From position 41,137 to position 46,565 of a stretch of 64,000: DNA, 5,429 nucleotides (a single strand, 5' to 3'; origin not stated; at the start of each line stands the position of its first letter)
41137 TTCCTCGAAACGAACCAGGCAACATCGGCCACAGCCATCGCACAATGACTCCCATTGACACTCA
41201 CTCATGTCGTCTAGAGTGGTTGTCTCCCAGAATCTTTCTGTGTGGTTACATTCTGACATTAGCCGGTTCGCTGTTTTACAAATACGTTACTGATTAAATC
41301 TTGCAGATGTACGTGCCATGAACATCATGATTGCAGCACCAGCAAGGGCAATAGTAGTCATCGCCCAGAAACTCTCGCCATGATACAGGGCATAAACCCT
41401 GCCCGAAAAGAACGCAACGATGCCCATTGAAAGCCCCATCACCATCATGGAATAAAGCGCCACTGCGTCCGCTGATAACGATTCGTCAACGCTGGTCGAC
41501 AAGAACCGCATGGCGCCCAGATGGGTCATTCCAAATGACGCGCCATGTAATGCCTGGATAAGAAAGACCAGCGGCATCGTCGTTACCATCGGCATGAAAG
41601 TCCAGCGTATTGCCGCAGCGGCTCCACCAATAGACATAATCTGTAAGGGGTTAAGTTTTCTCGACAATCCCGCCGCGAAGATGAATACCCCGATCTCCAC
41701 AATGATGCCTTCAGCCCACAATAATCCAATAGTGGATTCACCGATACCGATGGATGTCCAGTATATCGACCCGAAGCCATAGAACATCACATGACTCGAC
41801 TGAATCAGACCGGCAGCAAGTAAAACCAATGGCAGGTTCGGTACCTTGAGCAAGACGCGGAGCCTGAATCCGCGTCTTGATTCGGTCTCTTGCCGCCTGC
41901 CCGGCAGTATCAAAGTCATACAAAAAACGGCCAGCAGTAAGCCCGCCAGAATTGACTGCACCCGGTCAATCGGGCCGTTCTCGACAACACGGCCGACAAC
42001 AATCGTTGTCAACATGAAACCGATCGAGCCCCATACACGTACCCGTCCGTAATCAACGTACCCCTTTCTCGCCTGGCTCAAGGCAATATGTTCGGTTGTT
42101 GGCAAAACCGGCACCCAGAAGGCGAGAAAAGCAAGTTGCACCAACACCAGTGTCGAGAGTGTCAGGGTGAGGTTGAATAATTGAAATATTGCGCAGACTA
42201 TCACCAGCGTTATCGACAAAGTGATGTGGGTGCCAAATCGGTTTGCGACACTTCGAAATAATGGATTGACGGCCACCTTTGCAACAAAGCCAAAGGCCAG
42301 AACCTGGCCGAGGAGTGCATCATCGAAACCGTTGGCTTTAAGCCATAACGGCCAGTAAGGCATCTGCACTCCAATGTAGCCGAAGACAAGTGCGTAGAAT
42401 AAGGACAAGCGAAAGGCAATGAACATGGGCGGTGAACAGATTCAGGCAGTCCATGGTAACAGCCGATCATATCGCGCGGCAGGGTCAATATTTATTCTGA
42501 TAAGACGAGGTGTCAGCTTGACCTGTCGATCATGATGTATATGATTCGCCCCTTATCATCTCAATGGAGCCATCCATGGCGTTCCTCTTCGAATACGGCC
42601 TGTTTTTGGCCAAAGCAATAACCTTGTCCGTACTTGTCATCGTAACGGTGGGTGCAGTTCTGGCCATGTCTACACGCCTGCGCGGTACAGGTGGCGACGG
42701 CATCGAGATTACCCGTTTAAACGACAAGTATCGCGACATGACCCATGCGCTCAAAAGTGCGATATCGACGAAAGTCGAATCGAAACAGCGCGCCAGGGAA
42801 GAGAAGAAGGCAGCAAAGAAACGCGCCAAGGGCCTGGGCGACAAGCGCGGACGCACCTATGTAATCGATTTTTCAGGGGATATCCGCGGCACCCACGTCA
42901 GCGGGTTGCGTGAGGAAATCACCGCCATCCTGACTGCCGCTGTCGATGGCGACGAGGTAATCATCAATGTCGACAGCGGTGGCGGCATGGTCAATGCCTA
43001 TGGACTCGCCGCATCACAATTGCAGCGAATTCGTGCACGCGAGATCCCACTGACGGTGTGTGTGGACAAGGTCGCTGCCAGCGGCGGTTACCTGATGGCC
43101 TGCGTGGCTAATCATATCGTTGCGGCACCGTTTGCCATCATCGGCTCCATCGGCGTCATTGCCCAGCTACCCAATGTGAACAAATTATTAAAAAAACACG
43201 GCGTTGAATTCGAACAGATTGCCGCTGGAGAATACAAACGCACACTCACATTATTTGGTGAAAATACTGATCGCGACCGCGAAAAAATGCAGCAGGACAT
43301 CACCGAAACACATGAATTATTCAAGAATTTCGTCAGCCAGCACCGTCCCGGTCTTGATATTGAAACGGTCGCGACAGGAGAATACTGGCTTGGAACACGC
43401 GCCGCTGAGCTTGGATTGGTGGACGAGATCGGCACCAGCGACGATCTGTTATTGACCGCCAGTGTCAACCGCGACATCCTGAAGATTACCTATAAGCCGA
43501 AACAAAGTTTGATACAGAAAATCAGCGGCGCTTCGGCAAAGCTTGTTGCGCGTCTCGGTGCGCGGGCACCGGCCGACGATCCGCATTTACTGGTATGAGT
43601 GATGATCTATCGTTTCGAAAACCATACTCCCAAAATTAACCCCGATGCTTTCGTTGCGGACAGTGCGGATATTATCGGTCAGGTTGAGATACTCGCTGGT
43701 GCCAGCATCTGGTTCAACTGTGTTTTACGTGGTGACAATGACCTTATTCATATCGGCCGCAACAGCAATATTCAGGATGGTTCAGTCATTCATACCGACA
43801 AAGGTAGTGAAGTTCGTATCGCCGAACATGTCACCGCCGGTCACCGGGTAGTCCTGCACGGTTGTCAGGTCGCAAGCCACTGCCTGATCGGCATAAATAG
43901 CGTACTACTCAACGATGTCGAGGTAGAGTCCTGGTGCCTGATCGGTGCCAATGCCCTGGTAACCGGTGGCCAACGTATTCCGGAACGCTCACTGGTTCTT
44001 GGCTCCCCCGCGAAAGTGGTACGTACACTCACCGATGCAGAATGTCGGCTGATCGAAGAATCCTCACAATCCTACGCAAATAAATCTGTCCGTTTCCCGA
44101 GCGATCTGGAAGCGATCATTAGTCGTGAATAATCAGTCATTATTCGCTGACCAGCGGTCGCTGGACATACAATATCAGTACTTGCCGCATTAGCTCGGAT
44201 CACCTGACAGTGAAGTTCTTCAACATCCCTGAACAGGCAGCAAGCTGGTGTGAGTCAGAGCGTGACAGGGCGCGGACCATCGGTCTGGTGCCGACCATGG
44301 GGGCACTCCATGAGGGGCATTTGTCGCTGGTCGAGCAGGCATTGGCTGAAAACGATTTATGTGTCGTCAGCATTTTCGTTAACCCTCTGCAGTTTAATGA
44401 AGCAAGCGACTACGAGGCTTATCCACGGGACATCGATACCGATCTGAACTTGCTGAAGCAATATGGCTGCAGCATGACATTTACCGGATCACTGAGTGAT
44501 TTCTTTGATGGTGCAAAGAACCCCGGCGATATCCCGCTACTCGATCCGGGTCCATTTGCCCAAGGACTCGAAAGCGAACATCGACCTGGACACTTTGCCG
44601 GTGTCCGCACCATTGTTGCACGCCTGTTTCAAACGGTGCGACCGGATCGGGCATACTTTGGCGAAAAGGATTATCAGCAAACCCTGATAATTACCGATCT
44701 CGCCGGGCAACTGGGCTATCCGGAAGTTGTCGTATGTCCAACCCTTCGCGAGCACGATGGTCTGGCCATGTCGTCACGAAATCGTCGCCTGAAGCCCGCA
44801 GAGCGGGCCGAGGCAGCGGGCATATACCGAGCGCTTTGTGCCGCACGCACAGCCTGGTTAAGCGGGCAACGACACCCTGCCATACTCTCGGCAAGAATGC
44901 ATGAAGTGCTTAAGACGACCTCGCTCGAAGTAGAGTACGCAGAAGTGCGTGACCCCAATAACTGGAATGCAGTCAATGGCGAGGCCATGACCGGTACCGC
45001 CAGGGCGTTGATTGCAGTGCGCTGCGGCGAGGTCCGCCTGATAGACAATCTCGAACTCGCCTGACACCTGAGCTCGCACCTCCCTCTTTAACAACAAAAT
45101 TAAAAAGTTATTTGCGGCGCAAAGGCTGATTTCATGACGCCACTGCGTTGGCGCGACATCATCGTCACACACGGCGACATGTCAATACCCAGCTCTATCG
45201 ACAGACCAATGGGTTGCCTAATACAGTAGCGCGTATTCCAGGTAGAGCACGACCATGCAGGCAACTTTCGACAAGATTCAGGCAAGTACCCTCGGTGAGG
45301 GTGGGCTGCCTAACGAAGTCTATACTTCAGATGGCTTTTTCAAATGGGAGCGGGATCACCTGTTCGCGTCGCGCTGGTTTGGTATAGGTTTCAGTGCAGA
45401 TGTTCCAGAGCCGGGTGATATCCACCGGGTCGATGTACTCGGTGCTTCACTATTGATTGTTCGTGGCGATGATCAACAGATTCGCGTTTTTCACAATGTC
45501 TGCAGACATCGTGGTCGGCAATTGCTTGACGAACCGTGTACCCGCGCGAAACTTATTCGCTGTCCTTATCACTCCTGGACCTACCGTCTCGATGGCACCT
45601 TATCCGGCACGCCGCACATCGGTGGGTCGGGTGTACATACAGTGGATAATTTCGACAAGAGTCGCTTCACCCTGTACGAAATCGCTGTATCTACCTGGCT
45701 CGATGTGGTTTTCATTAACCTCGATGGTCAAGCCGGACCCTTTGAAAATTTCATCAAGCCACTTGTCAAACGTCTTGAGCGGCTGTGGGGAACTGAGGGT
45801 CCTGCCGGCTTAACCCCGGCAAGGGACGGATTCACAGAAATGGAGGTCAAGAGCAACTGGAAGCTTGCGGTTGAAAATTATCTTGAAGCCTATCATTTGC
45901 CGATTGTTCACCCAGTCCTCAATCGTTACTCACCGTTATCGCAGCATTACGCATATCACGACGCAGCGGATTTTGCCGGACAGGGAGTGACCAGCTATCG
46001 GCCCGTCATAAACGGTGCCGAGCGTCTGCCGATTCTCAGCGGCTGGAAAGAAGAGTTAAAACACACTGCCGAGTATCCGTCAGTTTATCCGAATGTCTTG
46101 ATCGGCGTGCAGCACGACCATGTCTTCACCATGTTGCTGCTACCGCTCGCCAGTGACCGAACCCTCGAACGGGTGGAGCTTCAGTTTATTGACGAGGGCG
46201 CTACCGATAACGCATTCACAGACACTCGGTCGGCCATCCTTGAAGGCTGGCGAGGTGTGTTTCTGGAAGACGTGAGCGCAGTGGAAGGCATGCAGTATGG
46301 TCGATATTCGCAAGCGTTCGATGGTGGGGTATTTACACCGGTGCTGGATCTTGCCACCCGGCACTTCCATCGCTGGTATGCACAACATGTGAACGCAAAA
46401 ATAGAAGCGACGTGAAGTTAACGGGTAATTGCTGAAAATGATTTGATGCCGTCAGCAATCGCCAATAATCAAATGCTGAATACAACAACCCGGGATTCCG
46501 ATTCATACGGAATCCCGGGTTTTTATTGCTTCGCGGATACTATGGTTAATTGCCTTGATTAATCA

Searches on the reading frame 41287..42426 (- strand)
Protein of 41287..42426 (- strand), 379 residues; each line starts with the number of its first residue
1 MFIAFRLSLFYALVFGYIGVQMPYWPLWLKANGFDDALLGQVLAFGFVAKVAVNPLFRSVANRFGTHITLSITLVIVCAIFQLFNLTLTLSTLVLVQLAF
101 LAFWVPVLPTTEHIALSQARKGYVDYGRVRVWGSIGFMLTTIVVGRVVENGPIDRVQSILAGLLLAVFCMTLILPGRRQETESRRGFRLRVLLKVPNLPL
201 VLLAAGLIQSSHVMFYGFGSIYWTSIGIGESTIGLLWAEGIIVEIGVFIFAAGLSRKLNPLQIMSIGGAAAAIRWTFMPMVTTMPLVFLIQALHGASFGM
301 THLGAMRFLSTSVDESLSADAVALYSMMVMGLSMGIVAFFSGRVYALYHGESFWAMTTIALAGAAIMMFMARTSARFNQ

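Call 36: search_protein_families(library=pfam, max_evalue=0.000001, proteins=[window:41287-42426:-])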
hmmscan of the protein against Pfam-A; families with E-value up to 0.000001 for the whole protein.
window:41287-42426:- (379 aa): 4 families
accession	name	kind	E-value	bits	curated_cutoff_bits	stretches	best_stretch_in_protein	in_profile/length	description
PF12832.13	MFS_1_like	-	1.1e-52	179.7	25.2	1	6-354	3-371/373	MFS_1 like family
PF03825.22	Nuc_H_symport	-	8.5e-17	61.7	25.9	1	1-371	1-388/400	Nucleoside H+ symporter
PF07690.21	MFS_1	-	1e-11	44.8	33.4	1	8-336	2-345/347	Major Facilitator Superfamily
PF01306.25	LacY_symp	-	5.2e-08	32.5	24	1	5-374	10-403/413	LacY proton/sugar symporter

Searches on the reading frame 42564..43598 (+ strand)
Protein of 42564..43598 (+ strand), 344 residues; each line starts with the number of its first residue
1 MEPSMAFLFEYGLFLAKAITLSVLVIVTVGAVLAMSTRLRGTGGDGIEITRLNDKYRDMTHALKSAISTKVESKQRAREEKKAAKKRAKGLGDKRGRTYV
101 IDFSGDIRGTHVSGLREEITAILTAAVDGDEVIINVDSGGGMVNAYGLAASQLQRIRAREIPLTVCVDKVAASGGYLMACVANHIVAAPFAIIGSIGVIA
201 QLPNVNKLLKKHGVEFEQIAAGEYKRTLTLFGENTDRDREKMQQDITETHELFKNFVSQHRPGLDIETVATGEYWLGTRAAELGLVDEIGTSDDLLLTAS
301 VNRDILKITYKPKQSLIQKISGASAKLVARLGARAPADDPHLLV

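Call 36: search_protein_families(library=pfam, max_evalue=0.000001, proteins=[window:42564-43598:+])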
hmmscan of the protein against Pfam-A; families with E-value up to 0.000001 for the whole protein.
window:42564-43598:+ (344 aa): 2 families
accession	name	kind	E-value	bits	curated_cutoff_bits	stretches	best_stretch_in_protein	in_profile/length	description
PF01343.23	Peptidase_S49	-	1.8e-47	161.6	24.9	1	157-300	3-148/154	Peptidase family S49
PF08496.15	Peptidase_S49_N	-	3.2e-47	160.8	27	1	7-153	2-147/147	Peptidase family S49 N-terminal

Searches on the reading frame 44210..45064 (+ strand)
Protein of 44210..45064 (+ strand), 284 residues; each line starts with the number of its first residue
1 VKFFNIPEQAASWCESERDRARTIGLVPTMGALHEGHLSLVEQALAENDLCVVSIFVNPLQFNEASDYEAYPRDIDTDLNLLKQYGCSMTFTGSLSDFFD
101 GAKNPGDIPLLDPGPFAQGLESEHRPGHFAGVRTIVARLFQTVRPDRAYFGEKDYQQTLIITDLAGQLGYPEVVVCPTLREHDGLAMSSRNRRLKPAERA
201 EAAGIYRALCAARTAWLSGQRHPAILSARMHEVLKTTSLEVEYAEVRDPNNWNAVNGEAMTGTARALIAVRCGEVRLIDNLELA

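Call 36: search_protein_families(library=pfam, max_evalue=0.000001, proteins=[window:44210-45064:+])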
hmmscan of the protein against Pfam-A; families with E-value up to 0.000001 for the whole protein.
window:44210-45064:+ (284 aa): 1 family
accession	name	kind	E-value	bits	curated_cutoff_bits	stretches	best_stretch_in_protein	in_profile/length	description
PF02569.21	Pantoate_ligase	-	5.9e-86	288.4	20.7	1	7-281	6-267/268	Pantoate-beta-alanine ligase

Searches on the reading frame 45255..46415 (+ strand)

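Call 37: search_protein_families(library=pfam, max_evalue=0.000001, proteins=[window:45255-46415:+])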
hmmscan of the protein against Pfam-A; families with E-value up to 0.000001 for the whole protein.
window:45255-46415:+ (386 aa): 2 families
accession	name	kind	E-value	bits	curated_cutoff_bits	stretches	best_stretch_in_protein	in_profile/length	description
PF00848.25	Ring_hydroxyl_A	-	1.2e-33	117.2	24.9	1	192-379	8-206/208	Ring hydroxylating alpha subunit (catalytic domain)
PF00355.32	Rieske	-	5.4e-17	61.9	20.3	1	41-122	2-81/88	Rieske [2Fe-2S] domain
